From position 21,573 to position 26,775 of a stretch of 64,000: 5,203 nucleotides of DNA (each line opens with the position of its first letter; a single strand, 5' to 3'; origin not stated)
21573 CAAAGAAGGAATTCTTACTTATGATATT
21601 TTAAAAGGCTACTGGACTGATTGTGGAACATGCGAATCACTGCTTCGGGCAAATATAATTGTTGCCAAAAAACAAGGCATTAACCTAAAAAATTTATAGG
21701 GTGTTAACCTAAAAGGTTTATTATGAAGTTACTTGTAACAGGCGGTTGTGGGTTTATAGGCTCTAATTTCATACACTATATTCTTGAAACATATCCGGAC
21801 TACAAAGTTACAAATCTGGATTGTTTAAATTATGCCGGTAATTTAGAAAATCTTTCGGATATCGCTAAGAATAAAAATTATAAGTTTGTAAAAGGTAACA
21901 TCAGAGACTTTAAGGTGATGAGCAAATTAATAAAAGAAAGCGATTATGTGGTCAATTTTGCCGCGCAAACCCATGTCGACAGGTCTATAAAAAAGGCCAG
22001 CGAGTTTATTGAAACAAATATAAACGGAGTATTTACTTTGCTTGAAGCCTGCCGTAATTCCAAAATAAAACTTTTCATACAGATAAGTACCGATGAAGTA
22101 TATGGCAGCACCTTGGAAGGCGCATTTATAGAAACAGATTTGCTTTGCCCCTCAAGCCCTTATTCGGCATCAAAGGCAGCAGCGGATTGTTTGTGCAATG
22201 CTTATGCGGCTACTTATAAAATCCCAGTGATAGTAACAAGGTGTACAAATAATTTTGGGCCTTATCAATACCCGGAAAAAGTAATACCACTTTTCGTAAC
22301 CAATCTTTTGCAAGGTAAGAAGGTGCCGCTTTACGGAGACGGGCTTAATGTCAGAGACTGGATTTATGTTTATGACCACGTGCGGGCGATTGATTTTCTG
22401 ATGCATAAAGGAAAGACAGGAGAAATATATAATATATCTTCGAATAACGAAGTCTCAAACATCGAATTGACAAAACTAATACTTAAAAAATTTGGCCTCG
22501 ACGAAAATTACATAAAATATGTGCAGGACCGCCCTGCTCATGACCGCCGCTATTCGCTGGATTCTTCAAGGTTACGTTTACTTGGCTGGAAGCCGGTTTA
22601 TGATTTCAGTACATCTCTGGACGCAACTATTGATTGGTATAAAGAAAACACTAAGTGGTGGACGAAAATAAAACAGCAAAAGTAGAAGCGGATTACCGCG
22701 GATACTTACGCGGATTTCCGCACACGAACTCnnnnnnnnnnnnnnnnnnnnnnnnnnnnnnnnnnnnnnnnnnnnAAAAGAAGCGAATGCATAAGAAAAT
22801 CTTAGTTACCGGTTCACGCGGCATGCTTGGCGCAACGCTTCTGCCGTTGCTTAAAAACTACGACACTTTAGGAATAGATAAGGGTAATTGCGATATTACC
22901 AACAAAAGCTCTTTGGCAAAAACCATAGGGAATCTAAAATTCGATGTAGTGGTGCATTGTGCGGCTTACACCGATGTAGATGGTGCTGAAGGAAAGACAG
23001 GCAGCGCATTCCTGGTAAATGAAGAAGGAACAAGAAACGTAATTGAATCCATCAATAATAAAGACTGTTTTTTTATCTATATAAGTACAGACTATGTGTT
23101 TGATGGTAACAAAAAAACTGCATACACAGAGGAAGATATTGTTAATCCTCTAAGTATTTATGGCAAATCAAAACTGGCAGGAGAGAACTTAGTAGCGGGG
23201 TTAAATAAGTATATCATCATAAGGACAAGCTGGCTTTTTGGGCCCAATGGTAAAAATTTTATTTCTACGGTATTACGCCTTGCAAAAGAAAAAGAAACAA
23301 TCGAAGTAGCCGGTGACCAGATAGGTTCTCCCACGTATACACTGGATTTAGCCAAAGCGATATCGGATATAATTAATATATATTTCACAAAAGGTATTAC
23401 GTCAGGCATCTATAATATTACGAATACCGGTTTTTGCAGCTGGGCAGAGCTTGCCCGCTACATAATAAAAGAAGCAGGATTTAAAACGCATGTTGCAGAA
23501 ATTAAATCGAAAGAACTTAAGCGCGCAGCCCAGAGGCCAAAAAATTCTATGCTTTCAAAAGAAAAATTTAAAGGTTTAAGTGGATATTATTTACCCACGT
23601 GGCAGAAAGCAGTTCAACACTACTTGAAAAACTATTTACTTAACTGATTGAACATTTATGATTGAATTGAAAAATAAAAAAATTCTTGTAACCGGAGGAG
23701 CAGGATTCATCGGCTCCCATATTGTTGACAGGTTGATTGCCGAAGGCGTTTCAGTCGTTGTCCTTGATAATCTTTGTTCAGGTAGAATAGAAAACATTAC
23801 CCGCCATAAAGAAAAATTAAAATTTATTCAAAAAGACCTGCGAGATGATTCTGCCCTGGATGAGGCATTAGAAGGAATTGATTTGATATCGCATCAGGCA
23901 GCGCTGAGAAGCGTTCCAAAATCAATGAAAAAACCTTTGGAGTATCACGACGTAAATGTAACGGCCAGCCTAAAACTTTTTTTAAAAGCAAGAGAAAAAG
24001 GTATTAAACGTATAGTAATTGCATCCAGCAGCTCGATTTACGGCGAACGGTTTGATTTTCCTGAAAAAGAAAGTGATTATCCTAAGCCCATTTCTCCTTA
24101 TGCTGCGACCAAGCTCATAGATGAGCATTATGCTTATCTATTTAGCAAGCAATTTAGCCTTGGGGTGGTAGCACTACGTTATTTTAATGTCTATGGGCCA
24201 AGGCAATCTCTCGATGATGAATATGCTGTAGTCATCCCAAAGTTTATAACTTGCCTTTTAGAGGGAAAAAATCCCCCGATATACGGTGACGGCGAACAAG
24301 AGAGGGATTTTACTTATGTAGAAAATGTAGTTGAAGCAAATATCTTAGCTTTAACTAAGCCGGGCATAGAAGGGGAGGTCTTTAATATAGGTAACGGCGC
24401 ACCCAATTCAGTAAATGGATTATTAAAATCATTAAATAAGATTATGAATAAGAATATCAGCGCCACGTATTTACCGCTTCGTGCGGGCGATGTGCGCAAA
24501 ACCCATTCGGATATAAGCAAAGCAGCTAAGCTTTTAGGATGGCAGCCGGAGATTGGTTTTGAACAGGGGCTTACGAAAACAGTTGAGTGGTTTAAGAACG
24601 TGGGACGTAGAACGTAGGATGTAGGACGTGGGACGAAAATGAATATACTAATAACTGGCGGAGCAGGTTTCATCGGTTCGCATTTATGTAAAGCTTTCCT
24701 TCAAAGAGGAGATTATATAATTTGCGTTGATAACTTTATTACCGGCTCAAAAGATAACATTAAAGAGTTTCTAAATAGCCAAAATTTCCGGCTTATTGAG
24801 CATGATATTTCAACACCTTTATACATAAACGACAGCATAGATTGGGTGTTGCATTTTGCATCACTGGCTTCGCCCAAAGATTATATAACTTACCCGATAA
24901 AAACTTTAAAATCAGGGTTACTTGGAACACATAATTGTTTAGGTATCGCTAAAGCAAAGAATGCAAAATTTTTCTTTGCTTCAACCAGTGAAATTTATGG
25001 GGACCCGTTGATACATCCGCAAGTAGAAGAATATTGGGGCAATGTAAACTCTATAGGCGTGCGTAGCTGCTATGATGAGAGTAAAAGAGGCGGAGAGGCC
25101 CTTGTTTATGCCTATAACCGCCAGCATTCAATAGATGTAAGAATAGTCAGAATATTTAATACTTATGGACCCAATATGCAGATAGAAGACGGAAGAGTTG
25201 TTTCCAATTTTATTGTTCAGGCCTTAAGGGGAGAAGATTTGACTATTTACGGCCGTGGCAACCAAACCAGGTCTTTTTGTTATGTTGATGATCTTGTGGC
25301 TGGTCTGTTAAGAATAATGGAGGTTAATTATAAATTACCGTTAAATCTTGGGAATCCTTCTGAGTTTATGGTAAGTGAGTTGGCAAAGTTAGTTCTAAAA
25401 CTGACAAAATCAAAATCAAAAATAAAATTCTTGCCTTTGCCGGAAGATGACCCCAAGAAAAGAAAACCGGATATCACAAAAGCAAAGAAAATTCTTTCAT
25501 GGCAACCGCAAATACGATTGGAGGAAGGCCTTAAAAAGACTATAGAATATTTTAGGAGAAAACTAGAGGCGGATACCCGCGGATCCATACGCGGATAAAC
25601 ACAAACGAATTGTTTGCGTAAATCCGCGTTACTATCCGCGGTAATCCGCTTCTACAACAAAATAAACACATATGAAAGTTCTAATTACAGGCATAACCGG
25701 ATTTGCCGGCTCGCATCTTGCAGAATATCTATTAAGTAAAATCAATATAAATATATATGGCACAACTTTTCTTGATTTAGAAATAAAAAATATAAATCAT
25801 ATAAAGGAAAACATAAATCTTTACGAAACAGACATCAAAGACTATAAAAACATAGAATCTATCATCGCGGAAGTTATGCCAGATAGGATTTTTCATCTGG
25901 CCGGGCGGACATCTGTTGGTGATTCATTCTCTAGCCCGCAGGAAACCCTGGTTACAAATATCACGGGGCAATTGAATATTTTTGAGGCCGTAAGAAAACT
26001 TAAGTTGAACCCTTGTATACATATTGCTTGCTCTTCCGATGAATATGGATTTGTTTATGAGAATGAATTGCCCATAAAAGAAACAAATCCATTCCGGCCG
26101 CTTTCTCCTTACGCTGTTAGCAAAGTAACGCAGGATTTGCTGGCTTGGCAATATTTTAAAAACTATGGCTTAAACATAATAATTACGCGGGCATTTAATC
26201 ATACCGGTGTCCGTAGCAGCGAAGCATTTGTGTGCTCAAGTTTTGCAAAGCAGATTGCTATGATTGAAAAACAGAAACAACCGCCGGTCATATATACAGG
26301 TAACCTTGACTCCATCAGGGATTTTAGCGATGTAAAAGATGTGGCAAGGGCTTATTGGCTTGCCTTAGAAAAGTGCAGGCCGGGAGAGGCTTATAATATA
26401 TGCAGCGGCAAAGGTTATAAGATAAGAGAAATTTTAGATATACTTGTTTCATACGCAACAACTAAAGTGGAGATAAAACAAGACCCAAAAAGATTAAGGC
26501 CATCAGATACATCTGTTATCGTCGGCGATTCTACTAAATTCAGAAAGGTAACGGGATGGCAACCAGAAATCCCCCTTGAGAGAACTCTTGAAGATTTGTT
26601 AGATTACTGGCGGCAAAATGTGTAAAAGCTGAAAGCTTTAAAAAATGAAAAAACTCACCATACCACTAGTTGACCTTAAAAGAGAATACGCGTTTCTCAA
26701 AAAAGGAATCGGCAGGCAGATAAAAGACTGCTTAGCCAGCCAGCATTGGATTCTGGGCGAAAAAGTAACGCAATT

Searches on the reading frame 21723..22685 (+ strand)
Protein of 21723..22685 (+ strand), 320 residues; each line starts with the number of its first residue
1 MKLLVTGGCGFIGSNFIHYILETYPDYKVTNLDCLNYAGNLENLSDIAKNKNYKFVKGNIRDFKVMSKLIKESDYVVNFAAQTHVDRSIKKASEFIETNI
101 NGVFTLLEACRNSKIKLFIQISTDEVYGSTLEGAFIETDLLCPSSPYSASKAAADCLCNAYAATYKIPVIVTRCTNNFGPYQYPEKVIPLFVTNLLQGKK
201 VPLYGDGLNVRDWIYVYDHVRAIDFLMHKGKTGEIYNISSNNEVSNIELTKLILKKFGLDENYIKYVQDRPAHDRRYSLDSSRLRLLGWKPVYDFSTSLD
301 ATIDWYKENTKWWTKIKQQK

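Call 13: search_protein_families(library=pfam, proteins=[window:21723-22685:+])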
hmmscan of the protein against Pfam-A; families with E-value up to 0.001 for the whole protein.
window:21723-22685:+ (320 aa): 8 families
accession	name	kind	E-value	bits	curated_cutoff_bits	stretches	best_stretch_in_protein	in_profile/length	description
PF16363.11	GDP_Man_Dehyd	-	2.7e-76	257.6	27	1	4-299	1-329/332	GDP-mannose 4,6 dehydratase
PF01370.27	Epimerase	-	4e-65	220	20.9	1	4-238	2-239/240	NAD dependent epimerase/dehydratase family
PF01073.25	3Beta_HSD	-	4.7e-22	78.8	22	1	4-262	1-273/280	3-beta hydroxysteroid dehydrogenase/isomerase family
PF02719.21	Polysacc_synt_2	-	4.6e-20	72.4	20.2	1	3-262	1-252/293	Polysaccharide biosynthesis protein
PF04321.23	RmlD_sub_bind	-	5.5e-18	65.5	27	1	1-300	1-279/287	RmlD substrate binding domain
PF07993.18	NAD_binding_4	-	3.7e-13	49.7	20.1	1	5-175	1-205/258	Male sterility protein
PF13460.12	NAD_binding_10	-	6.1e-06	26.7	27.2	1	7-159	1-132/184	NAD(P)H-binding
PF00106.31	adh_short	-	0.00028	20.9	26.6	0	4-110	4-119/195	short chain dehydrogenase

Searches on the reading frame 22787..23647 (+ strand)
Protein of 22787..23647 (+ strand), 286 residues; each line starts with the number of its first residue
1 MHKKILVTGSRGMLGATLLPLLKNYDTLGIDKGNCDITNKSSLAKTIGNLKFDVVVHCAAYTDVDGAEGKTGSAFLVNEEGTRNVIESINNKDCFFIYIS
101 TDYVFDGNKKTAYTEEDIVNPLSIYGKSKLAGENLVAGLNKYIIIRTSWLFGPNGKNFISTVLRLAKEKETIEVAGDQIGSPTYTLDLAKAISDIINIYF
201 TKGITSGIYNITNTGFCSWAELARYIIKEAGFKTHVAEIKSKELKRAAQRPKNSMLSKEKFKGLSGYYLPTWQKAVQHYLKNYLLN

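Call 13: search_protein_families(library=pfam, proteins=[window:22787-23647:+])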
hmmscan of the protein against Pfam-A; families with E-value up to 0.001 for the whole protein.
window:22787-23647:+ (286 aa): 6 families
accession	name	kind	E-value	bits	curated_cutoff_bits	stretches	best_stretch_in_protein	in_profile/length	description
PF04321.23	RmlD_sub_bind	-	2.4e-88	296.4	27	1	4-283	2-285/287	RmlD substrate binding domain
PF01370.27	Epimerase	-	6.3e-27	95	20.9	1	5-198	1-227/240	NAD dependent epimerase/dehydratase family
PF01073.25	3Beta_HSD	-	2.6e-13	50.1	22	1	33-234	50-272/280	3-beta hydroxysteroid dehydrogenase/isomerase family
PF16363.11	GDP_Man_Dehyd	-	3.5e-13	50.2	27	1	34-138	58-166/332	GDP-mannose 4,6 dehydratase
PF02719.21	Polysacc_synt_2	-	2.4e-10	40.5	20.2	1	35-142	61-155/293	Polysaccharide biosynthesis protein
PF07993.18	NAD_binding_4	-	6.1e-07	29.3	20.1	1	51-150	88-207/258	Male sterility protein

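Call 31: find_related_loci(query=window:22787-23647:+, collection=metagenome_contigs, flank=10000)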
Query window:22787-23647:+ (286 aa) in metagenome_contigs; peptide patterns used: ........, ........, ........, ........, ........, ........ (x = any residue, [..] = any of these).
600 stretches matched a pattern (row limit reached: there are more); 481 encode a relative of the query (tblastn E <= 1e-3); the best 80 are kept; 80 distinct loci.
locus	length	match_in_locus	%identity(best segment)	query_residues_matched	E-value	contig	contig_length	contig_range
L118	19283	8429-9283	80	2-286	6e-155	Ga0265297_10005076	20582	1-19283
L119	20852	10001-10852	79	2-285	6e-152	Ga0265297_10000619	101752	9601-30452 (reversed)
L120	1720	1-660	77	67-286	2e-124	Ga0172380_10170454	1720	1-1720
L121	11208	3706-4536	44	4-282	2e-70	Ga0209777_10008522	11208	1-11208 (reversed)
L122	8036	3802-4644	42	1-280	3e-70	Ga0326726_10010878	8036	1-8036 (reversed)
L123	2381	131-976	43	1-281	1e-70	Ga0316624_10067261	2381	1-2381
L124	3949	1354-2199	43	1-281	3e-69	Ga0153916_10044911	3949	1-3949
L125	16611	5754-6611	43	1-285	7e-69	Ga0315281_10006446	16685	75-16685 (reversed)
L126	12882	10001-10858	42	4-280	3e-68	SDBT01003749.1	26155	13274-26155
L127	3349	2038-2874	44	4-280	3e-68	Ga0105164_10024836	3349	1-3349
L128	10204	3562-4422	42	1-286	3e-68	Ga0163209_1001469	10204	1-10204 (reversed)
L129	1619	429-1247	44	4-279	3e-71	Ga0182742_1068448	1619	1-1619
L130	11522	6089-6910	43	4-280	1e-67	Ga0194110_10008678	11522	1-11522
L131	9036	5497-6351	46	4-280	2e-67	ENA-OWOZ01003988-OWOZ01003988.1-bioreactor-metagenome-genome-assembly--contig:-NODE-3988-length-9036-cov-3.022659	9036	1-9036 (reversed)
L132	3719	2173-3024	42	1-283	2e-67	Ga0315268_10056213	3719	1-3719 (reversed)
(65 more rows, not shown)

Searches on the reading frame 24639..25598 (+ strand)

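Call 13: search_protein_families(library=pfam, proteins=[window:24639-25598:+])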
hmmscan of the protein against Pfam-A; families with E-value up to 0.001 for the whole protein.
window:24639-25598:+ (319 aa): 6 families
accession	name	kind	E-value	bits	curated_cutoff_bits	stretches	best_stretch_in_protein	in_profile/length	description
PF01370.27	Epimerase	-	4.6e-48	164.2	20.9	1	3-229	1-227/240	NAD dependent epimerase/dehydratase family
PF16363.11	GDP_Man_Dehyd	-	6e-45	154.6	27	1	4-301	1-332/332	GDP-mannose 4,6 dehydratase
PF01073.25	3Beta_HSD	-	1.5e-12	47.6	22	1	4-220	1-222/280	3-beta hydroxysteroid dehydrogenase/isomerase family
PF07993.18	NAD_binding_4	-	5e-07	29.6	20.1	0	65-177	87-209/258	Male sterility protein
PF04321.23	RmlD_sub_bind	-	3.5e-06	26.8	27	1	1-259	1-234/287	RmlD substrate binding domain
PF02719.21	Polysacc_synt_2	-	3e-05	23.8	20.2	0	3-112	1-123/293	Polysaccharide biosynthesis protein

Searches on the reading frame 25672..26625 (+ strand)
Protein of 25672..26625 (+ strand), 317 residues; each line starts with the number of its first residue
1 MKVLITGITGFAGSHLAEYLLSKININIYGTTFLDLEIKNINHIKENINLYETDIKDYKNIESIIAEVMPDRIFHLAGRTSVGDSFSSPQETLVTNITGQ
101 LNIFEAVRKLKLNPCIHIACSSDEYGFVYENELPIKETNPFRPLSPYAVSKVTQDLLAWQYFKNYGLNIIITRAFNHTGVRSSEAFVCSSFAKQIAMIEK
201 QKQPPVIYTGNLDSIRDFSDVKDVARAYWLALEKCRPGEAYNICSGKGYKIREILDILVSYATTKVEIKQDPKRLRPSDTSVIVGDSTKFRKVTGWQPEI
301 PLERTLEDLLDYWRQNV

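Call 13: search_protein_families(library=pfam, proteins=[window:25672-26625:+])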
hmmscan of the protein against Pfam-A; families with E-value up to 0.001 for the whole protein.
window:25672-26625:+ (317 aa): 6 families
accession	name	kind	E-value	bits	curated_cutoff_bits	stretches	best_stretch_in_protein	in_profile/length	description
PF16363.11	GDP_Man_Dehyd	-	7.4e-77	259.5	27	1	4-308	1-331/332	GDP-mannose 4,6 dehydratase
PF01370.27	Epimerase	-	1.7e-52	178.6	20.9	1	3-244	1-240/240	NAD dependent epimerase/dehydratase family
PF02719.21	Polysacc_synt_2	-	1e-09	38.5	20.2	1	3-119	1-127/293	Polysaccharide biosynthesis protein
PF04321.23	RmlD_sub_bind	-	2e-08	34.1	27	1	1-153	1-131/287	RmlD substrate binding domain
PF01073.25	3Beta_HSD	-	6e-06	25.9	22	1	4-124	1-118/280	3-beta hydroxysteroid dehydrogenase/isomerase family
PF07993.18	NAD_binding_4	-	3.3e-05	23.6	20.1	0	67-179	88-209/258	Male sterility protein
